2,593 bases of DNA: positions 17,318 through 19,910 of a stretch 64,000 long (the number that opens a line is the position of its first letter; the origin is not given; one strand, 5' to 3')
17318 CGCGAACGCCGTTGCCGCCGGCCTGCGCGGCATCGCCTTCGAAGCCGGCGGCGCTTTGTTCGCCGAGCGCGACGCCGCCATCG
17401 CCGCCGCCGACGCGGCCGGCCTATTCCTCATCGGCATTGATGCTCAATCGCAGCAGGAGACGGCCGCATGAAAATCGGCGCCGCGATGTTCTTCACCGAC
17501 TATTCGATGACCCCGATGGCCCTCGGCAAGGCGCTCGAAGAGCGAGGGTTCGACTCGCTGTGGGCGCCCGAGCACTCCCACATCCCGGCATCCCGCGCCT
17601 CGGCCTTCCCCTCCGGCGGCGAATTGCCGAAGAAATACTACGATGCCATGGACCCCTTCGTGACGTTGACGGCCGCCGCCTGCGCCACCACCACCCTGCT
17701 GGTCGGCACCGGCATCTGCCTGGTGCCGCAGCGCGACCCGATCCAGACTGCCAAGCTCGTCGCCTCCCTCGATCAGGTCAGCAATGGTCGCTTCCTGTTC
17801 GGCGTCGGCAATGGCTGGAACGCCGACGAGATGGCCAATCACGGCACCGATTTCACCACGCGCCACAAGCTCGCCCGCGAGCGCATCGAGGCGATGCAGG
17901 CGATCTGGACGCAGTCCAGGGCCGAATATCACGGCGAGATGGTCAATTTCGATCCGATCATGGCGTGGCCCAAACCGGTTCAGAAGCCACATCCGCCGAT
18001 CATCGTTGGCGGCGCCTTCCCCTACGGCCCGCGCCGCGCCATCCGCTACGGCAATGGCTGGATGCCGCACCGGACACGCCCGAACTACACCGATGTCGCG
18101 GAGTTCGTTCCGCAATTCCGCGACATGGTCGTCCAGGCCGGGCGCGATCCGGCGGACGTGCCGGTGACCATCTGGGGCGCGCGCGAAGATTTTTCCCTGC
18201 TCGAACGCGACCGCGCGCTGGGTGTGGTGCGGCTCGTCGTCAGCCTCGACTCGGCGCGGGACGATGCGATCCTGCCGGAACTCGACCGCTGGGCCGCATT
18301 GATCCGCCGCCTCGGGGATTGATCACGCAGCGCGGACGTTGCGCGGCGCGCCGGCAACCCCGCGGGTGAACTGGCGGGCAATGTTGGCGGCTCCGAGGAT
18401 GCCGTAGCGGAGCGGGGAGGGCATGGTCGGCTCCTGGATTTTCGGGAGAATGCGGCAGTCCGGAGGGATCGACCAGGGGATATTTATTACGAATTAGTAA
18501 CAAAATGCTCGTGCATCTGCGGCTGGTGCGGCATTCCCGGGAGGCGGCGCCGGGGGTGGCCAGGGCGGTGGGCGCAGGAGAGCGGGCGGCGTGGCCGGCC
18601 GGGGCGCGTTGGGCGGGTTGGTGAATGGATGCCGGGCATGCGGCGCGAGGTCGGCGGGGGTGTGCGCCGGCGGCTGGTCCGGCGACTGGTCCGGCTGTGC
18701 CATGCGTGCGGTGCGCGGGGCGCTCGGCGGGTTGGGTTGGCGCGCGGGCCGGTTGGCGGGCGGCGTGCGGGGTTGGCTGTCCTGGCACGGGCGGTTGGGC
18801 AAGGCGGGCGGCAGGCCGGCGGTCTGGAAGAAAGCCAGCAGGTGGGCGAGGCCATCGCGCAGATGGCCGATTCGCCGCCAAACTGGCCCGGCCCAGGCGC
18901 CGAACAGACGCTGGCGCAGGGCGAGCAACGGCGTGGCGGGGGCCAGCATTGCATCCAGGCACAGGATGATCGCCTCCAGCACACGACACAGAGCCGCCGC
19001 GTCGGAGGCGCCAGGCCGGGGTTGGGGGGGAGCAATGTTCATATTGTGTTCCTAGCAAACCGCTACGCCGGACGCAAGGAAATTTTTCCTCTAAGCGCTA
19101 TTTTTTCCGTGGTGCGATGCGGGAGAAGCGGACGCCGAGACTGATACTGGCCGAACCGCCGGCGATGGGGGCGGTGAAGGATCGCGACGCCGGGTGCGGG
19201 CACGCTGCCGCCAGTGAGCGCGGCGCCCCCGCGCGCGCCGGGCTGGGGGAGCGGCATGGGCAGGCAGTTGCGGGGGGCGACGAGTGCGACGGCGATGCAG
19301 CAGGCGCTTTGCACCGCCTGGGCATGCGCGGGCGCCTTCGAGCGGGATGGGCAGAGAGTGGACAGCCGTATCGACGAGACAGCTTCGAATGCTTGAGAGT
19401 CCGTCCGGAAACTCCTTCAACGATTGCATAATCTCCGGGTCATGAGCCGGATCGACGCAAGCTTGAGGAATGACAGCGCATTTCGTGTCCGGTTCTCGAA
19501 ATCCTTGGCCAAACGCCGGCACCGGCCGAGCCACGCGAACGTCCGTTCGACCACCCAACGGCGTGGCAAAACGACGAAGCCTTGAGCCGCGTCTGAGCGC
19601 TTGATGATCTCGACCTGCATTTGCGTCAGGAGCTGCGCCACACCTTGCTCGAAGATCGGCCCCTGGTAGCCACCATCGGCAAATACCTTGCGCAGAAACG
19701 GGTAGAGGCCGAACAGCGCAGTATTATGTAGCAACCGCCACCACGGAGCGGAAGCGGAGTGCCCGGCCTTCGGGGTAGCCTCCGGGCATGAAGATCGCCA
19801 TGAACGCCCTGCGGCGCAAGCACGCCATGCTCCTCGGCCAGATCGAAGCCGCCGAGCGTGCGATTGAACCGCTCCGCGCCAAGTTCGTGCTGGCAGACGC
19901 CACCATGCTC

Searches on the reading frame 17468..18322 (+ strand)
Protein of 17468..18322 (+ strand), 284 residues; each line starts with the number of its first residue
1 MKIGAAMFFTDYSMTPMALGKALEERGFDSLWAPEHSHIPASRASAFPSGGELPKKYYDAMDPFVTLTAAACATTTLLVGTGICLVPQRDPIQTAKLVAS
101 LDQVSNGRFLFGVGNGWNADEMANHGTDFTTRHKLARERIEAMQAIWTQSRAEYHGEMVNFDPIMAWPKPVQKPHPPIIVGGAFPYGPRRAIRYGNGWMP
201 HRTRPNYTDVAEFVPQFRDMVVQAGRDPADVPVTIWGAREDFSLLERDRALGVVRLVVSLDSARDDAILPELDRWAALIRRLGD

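Call 10: find_encoding_contigs(protein=window:17468-18322:+, flank=10000, max_places=10)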
Protein window:17468-18322:+ (284 aa): no gene with exactly this product is on record in the collection.

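Call 55: search_protein_families(library=padloc, max_evalue=0.01, proteins=[window:17468-18322:+])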
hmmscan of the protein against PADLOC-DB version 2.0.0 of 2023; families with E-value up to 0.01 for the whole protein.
window:17468-18322:+ (284 aa): 1 family
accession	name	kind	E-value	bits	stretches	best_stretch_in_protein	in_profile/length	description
PDLC01078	C3a156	-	3.4e-09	34.7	1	22-218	22-188/268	oxidoreductase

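Call 56: search_protein_families(library=ncbifam, max_evalue=0.01, proteins=[window:17468-18322:+])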
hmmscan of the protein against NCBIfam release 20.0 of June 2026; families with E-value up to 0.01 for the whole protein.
window:17468-18322:+ (284 aa): 32 families (the best 25 are shown)
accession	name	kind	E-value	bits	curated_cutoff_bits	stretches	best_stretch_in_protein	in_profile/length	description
TIGR03619.1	F420_Rv2161c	subfamily_domain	7.8e-78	261.5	166.9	1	18-259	2-246/247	TIGR03619 family F420-dependent LLM class oxidoreductase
TIGR03560.1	F420_Rv1855c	subfamily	1.1e-29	103.8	231.4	1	18-233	17-224/227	TIGR03560 family F420-dependent LLM class oxidoreductase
TIGR03571.1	lucif_BA3436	subfamily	8.5e-26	90.9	303.9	1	18-228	35-232/304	TIGR03571 family LLM class oxidoreductase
TIGR03621.1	F420_MSMEG_2516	subfamily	1.4e-22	80.2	213.15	1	61-183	40-158/295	TIGR03621 family F420-dependent LLM class oxidoreductase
TIGR03617.1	F420_MSMEG_2256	subfamily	1.1e-19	70.6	278.15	1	61-234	19-198/318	TIGR03617 family F420-dependent LLM class oxidoreductase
TIGR04020.1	seco_metab_LLM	subfamily_domain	6.8e-18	64.9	244.45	1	25-235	30-225/341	MupA/Atu3671 family FMN-dependent luciferase-like monooxygenase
TIGR03555.1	F420_mer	equivalog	1.2e-16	61.1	348.7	1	57-258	34-229/325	5,10-methylenetetrahydromethanopterin reductase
TIGR04465.1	ArgArg_F420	equivalog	1.2e-16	60.7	470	1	58-230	91-261/364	F420-dependent hydroxymycolic acid dehydrogenase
NF002619.0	PRK02271.1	equivalog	1.8e-16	60.4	276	1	57-235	36-209/329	5,10-methylenetetrahydromethanopterin reductase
TIGR04021.1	LLM_DMSO2_sfnG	equivalog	3.3e-16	59.6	382.95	1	70-196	70-198/350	dimethylsulfone monooxygenase SfnG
TIGR03854.1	F420_MSMEG_3544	hypoth_equivalog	7.5e-16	58.3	295.6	1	57-208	37-187/290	TIGR03854 family LLM class F420-dependent oxidoreductase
TIGR04024.1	F420_NP1902A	hypoth_equivalog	6.8e-14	51.3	345.4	1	63-202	42-180/330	TIGR04024 family LLM class F420-dependent oxidoreductase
TIGR04027.1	LLM_KPN_01858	hypoth_equivalog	7.1e-14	51.5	412.9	1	24-251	30-237/326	putative FMN-dependent luciferase-like monooxygenase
TIGR03564.1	F420_MSMEG_4879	subfamily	5.3e-13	49.2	234.25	1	59-231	23-192/265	TIGR03564 family F420-dependent LLM class oxidoreductase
TIGR03565.1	alk_sulf_monoox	equivalog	9e-13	48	518.2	1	62-197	54-190/346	FMNH2-dependent alkanesulfonate monooxygenase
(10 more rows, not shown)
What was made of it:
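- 17468..18322 (+): LLM-class F420-type oxidoreductase gene. It is part of island 1 and absent between lpxI and rluB in the relative L001. NCBIfam TIGR03619 (call 56).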

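Call 72: find_homologous_proteins(query=window:17468-18322:+, max_evalue=1e-30)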
Query window:17468-18322:+ (284 aa): 7997 proteins with E <= 1e-30 among 8000 candidates; the best 120 are listed.
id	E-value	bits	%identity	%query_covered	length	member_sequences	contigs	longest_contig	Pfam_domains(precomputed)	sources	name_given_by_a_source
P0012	1.8e-193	659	100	100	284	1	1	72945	PF00296.27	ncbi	-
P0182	2.8e-173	593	-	-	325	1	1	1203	PF00296.27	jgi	jgi:alkanesulfonate monooxygenase SsuD/methylene tetrahydromethanopterin reductase-like flavin-depen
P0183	1.6e-162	557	82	100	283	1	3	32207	PF00296.27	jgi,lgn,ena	-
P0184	7.5e-162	555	82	100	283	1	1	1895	PF00296.27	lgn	-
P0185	9.6e-162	555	82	100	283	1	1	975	PF00296.27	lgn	-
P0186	3.3e-161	553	82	100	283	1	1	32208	PF00296.27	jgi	-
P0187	5.1e-161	553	82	100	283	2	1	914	PF00296.27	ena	-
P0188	8.3e-161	552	81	100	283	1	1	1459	PF00296.27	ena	-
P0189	8.9e-161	552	82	100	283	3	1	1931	PF00296.27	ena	-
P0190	2.3e-160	550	81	100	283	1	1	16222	PF00296.27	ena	-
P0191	2.8e-160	550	81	100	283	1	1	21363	PF00296.27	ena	-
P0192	7.3e-160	549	80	100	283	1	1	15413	PF00296.27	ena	-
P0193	1.1e-159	548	80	100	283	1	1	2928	PF00296.27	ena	-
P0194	1.4e-159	548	80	100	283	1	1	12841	PF00296.27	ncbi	-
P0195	1.9e-159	547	81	100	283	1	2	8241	PF00296.27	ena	-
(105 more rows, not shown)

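Call 73: find_encoding_contigs(protein=P0183, flank=8000, max_places=4)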
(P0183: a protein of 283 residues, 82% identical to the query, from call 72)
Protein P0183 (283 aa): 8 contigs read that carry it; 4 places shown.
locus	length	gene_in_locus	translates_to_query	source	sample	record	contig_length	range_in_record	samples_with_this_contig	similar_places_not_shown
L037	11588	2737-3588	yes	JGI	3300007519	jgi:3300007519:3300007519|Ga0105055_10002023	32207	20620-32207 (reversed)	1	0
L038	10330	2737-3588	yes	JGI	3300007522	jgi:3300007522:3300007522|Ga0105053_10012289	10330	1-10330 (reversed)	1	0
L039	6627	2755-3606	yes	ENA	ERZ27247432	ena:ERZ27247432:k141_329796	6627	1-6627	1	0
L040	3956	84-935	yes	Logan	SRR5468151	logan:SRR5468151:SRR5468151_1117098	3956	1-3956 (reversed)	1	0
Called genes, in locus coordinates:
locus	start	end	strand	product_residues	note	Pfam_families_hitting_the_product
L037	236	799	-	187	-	PF13546:DDE_5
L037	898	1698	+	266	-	PF02596:DUF169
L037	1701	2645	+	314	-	PF03069:FmdA_AmdA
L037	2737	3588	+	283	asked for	PF00296:Bac_luciferase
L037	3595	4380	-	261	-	-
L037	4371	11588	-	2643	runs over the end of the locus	-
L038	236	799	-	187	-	PF13546:DDE_5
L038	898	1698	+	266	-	PF02596:DUF169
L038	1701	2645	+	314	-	PF03069:FmdA_AmdA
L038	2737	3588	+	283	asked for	PF00296:Bac_luciferase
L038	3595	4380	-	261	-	-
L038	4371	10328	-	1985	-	?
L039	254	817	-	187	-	PF13546:DDE_5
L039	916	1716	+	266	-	PF02596:DUF169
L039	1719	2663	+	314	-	PF03069:FmdA_AmdA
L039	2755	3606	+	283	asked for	PF00296:Bac_luciferase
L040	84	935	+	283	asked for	PF00296:Bac_luciferase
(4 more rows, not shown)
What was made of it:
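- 17468..18322 (+): 82% aa homologues sit in unrelated contexts (calls 72, 73).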

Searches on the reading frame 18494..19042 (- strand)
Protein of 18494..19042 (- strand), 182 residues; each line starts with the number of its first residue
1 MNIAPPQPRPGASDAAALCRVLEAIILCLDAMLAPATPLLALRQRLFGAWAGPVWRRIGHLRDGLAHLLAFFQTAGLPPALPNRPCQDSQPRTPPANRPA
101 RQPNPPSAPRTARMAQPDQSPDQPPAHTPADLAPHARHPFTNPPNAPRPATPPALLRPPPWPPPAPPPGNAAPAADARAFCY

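Call 7: search_protein_families(library=pfam, max_evalue=0.01, proteins=[window:18494-19042:-])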
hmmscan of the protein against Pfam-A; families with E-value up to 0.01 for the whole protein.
window:18494-19042:- (182 aa): 0 families

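Call 14: find_homologous_proteins(query=window:18494-19042:-, max_evalue=0.001)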
Query window:18494-19042:- (182 aa): 1 proteins with E <= 0.001 among 3348 candidates.
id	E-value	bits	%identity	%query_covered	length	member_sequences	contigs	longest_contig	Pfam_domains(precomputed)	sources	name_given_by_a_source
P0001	1.7e-110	386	100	100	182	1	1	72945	-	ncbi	-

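Call 15: find_encoding_contigs(protein=P0001, flank=10000, max_places=10)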
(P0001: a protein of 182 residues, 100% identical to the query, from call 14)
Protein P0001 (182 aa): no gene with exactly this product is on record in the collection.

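Call 17: find_encoding_contigs(protein=P0009, flank=10000, max_places=10)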
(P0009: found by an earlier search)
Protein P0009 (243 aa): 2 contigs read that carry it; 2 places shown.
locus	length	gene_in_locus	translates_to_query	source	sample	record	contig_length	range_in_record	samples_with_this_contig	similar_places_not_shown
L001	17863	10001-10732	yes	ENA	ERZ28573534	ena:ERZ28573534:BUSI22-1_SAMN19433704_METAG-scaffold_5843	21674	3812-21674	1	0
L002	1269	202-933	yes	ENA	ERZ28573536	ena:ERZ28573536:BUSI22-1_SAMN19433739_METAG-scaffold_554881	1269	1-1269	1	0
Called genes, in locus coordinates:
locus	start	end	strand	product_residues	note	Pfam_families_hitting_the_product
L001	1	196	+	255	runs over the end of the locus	PF01255:Prenyltransf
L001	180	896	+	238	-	PF01148:CTP_transf_1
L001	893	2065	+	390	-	PF02670:DXP_reductoisom, PF08436:DXP_redisom_C, PF13288:DXPR_C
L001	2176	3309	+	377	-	PF02163:Peptidase_M50, PF13180:PDZ_2 (weak), PF17820:PDZ_6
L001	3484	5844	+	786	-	PF07244:POTRA, PF08478:POTRA_1 (faint), PF07244:POTRA, PF01103:Omp85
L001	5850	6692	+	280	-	-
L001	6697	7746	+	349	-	PF04613:LpxD, PF25084:LbH_EIF2B (faint), PF14602:Hexapep_2 (faint), PF25087:GMPPB_C, PF00132:Hexapep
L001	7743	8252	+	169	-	PF22817:ApeP-like (weak), PF07977:FabA, PF22818:ApeI-like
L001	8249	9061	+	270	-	PF25084:LbH_EIF2B (faint), PF25087:GMPPB_C (faint), PF00132:Hexapep, PF13720:Acetyltransf_11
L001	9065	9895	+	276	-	PF17930:LpxI_N, PF06230:LpxI_C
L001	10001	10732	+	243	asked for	PF01479:S4, PF00849:PseudoU_synth_2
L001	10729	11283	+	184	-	PF03602:Cons_hypoth95, PF05175:MTS (weak)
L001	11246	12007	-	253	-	PF01177:Asp_Glu_race, PF17645:Amdase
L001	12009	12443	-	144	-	PF08676:MutL_C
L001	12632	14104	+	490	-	-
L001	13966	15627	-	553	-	PF00342:PGI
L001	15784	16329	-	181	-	PF11233:DUF3035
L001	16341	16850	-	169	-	PF01252:Peptidase_A8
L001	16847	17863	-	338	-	?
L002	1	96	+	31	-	?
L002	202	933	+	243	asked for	PF01479:S4, PF00849:PseudoU_synth_2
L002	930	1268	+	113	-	?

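Call 18: find_encoding_contigs(protein=P0014, flank=10000, max_places=10)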
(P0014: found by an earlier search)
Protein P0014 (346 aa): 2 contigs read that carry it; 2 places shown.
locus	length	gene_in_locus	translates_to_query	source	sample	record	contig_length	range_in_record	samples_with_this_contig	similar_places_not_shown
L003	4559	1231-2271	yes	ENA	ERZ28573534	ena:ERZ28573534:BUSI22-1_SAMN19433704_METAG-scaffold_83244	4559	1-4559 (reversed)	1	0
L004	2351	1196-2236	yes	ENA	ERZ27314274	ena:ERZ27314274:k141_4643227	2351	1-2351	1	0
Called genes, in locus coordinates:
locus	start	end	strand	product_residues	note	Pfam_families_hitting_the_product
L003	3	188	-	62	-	?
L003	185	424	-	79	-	PF02604:PhdYeFM_antitox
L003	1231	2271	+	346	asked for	PF01408:GFO_IDH_MocA, PF02894:GFO_IDH_MocA_C, PF22725:GFO_IDH_MocA_C3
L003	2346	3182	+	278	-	PF01678:DAP_epimerase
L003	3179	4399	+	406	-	PF00919:UPF0004, PF04055:Radical_SAM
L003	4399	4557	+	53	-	?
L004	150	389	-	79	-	PF02604:PhdYeFM_antitox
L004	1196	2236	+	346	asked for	PF01408:GFO_IDH_MocA, PF02894:GFO_IDH_MocA_C, PF22725:GFO_IDH_MocA_C3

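Call 55: search_protein_families(library=padloc, max_evalue=0.01, proteins=[window:18494-19042:-])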
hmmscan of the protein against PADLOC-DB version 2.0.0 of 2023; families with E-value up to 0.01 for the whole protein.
window:18494-19042:- (182 aa): 0 families

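Call 56: search_protein_families(library=ncbifam, max_evalue=0.01, proteins=[window:18494-19042:-])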
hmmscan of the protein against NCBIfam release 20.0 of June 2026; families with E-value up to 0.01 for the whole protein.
window:18494-19042:- (182 aa): 0 families

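Call 59: find_encoding_contigs(protein=P0004, flank=10000, max_places=10)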
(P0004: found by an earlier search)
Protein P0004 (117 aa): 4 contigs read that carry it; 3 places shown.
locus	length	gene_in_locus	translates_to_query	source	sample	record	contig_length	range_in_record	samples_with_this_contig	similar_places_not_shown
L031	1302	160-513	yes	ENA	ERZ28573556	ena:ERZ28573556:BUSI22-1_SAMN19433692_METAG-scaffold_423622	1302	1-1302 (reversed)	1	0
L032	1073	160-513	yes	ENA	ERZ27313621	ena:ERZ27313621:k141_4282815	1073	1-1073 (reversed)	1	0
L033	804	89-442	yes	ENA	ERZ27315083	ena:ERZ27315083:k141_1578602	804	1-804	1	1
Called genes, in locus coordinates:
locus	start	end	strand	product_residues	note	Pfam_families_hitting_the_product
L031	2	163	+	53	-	?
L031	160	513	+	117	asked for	PF02452:PemK_toxin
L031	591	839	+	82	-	-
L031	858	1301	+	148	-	?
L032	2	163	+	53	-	?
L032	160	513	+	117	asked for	PF02452:PemK_toxin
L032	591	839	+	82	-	-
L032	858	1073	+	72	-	?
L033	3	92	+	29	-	?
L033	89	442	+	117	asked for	PF02452:PemK_toxin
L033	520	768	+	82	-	-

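Call 62: find_homologous_proteins(query=L031:591-839:+, max_evalue=0.001)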
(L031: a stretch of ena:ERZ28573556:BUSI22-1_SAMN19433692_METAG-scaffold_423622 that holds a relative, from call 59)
Query L031:591-839:+ (82 aa): 250 proteins with E <= 0.001 among 251 candidates; the best 120 are listed.
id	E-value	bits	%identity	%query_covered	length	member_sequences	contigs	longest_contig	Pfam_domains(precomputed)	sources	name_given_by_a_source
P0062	3.0e-50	186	100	100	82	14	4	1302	-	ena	-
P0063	5.1e-41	156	88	100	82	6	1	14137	-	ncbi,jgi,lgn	-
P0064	1.1e-39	152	84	100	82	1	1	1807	-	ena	-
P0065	6.0e-39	149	82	100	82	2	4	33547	-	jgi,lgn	-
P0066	2.7e-38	147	84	100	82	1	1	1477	-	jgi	jgi:hypothetical protein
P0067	3.0e-38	147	82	100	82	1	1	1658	-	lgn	-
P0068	4.9e-33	131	77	95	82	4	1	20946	-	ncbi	ncbi:MAG: hypothetical protein ABL996_02745 [Micropepsaceae bacterium]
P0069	2.2e-31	125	76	95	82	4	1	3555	-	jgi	jgi:hypothetical protein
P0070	6.2e-31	124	70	96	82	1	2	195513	-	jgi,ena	jgi:hypothetical protein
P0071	1.2e-30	123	69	98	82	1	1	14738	-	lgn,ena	-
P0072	1.3e-30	123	74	95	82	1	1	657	-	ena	-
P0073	1.6e-30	123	72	95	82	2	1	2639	-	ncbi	-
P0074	2.3e-30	122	72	95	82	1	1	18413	-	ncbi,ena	-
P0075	6.6e-30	121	74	95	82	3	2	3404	-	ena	-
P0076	1.2e-29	120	68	98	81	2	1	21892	-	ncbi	ncbi:MAG: hypothetical protein WCC64_04955 [Aliidongia sp.]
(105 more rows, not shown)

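Call 63: find_encoding_contigs(protein=P0063, flank=10000, max_places=5)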
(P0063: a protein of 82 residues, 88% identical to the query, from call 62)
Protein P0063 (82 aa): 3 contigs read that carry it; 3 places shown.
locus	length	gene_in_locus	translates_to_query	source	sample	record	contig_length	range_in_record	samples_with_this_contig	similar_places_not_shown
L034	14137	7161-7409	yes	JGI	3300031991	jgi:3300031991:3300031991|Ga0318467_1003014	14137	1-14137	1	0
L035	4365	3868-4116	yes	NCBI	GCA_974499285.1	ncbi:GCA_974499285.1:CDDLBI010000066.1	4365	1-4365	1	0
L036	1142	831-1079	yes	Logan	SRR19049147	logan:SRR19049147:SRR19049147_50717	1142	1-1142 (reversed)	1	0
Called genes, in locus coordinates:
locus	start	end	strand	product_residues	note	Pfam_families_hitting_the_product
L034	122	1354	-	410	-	PF13657:Couple_hipA (weak), PF07804:HipA_C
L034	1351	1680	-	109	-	PF13560:HTH_31 (faint), PF13443:HTH_26 (weak)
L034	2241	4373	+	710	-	PF20656:MS_N, PF20658:MSG_insertion, PF01274:MS_TIM-barrel, PF20659:MS_C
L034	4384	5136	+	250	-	PF01925:TauE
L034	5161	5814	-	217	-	PF02798:GST_N, PF13409:GST_N_2, PF13417:GST_N_3, PF13410:GST_C_2 (weak)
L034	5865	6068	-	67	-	-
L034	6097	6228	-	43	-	-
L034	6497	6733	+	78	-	PF11455:MazE-like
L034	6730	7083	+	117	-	PF02452:PemK_toxin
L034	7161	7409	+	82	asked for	-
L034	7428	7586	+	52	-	-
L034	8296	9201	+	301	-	PF03330:DPBB_1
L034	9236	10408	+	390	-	PF00768:Peptidase_S11, PF13354:Beta-lactamase2, PF07943:PBP5_C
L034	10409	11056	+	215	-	PF02223:Thymidylate_kin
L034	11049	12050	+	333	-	PF13177:DNA_pol3_delta2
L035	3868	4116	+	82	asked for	-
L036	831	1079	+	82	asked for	-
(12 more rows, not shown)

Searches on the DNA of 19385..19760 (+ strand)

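Call 31: search_dna_similar(query=window:19385-19760:+, collection=plasmids, mode=distant, max_rows=15)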
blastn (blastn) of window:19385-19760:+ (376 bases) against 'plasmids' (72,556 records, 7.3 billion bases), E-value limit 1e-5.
Records with a match: 234; places in all: 436; records where one place covers at least 80% of the query: 10.
Best place of each record, by identity: 80-90% 24; 60-80% 210.
By first word of the organism name: Rhizobium 62; Sinorhizobium 56; Agrobacterium 12; Bradyrhizobium 11; Mesorhizobium 9; Streptomyces 7; Gluconobacter 7; Microvirga 5; Novosphingobium 5; Sphingobium 4; and 36 more.
By predicted mobility (MOB-suite, as given by PLSDB): conjugative 123; non-mobilizable 80; mobilizable 31.
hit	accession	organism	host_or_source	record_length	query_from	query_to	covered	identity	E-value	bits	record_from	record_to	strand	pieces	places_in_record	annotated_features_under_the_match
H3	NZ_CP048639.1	Rhizobium oryzihabitans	cell,root,the root of rice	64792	2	334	89%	69.3%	4e-26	126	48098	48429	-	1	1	IS5 family transposase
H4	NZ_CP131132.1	Shinella zoogloeoides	isolate,Activated charcoal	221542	2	334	89%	69.3%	4e-26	126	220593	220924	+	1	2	none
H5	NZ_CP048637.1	Rhizobium oryzihabitans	cell,root,the root of rice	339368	2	334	89%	69.3%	1e-26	128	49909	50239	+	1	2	none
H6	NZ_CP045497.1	Mesorhizobium sp. INR15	pure culture,nutrient broth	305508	12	334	86%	70.6%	1e-31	143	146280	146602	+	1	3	IS5 family transposase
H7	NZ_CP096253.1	Bradyrhizobium barranii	Glycine max cv. AC Glengarry,Cell ...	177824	7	334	87%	68.4%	8e-22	112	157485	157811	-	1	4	none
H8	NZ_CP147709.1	Bradyrhizobium septentrionale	Glycine max,cell culture,Root nodule ...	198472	7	334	87%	68.4%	8e-22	112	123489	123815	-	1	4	none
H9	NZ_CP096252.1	Bradyrhizobium barranii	Glycine max cv. AC Glengarry,Cell ...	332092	8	334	87%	68.3%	2e-22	113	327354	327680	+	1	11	none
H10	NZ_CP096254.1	Bradyrhizobium barranii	Glycine max cv. AC Glengarry,Cell ...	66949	10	334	86%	68.4%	6e-23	114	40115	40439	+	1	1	transposase family protein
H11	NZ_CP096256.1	Bradyrhizobium barranii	Glycine max cv. AC Glengarry,Cell ...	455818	12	334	86%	68.2%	2e-22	113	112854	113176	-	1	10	none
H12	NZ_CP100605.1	Bradyrhizobium sp. Ash2021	-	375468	12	334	86%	68.1%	2e-23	116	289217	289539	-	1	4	IS5 family transposase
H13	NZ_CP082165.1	Bradyrhizobium sp. 186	Acmispon strigosus,cell culture,root ...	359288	57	334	74%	69.5%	2e-22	113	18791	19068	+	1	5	IS5 family transposase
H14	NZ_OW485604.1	Rhodovastum atsumiense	-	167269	49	332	76%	68.0%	4e-19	103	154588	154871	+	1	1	IS5 family transposase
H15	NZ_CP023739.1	Methylosinus trichosporium OB3b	isolate,soil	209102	10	228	58%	76.7%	4e-38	166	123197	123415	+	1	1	IS5 family transposase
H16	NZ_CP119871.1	Methylosinus trichosporium OB3b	Whole Organism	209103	10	228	58%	76.7%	4e-38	166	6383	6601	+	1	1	IS5 family transposase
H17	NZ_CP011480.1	Hoeflea sp. IMCC20628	-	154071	10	227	58%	75.0%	1e-31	144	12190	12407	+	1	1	none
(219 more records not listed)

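Call 32: get_annotated_region(hit=H6, flank=1200)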
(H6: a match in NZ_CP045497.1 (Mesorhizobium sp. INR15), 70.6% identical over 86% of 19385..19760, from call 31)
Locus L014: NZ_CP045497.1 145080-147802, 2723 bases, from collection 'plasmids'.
description: Mesorhizobium sp. INR15 plasmid unnamed1
organism: Mesorhizobium sp. INR15 (NCBI taxid 2654248)
taxonomy: Bacteria; Pseudomonadota; Alphaproteobacteria; Hyphomicrobiales; Phyllobacteriaceae; Mesorhizobium; Mesorhizobium sp. INR15
host: -; source: pure culture,nutrient broth; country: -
typing (MOB-suite, as given by PLSDB): non-mobilizable
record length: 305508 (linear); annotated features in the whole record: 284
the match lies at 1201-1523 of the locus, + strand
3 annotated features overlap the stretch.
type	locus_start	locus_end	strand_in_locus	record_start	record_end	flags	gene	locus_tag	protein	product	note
CDS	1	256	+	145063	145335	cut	-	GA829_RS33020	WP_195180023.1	hypothetical protein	-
CDS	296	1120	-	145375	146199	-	-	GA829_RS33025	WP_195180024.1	IS5 family transposase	-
CDS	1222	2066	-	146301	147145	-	-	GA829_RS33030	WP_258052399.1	IS5 family transposase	-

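Call 33: get_annotated_region(hit=H3, flank=1200)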
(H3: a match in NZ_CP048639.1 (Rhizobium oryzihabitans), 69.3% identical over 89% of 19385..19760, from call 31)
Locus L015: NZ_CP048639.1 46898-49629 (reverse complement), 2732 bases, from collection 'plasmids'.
description: Rhizobium oryzihabitans strain M15 plasmid p7, complete sequence
organism: Rhizobium oryzihabitans (NCBI taxid 2267833)
taxonomy: Bacteria; Pseudomonadota; Alphaproteobacteria; Hyphomicrobiales; Rhizobiaceae; Rhizobium; Rhizobium oryzihabitans
host: -; source: cell,root,the root of rice; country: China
typing (MOB-suite, as given by PLSDB): non-mobilizable
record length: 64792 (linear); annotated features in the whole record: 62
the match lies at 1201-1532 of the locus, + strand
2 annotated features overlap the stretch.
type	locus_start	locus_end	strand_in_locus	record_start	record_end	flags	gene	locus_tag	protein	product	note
CDS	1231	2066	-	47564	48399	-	-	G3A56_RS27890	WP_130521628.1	IS5 family transposase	-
CDS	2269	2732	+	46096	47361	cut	-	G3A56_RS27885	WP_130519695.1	adenylate/guanylate cyclase domain-containing protein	-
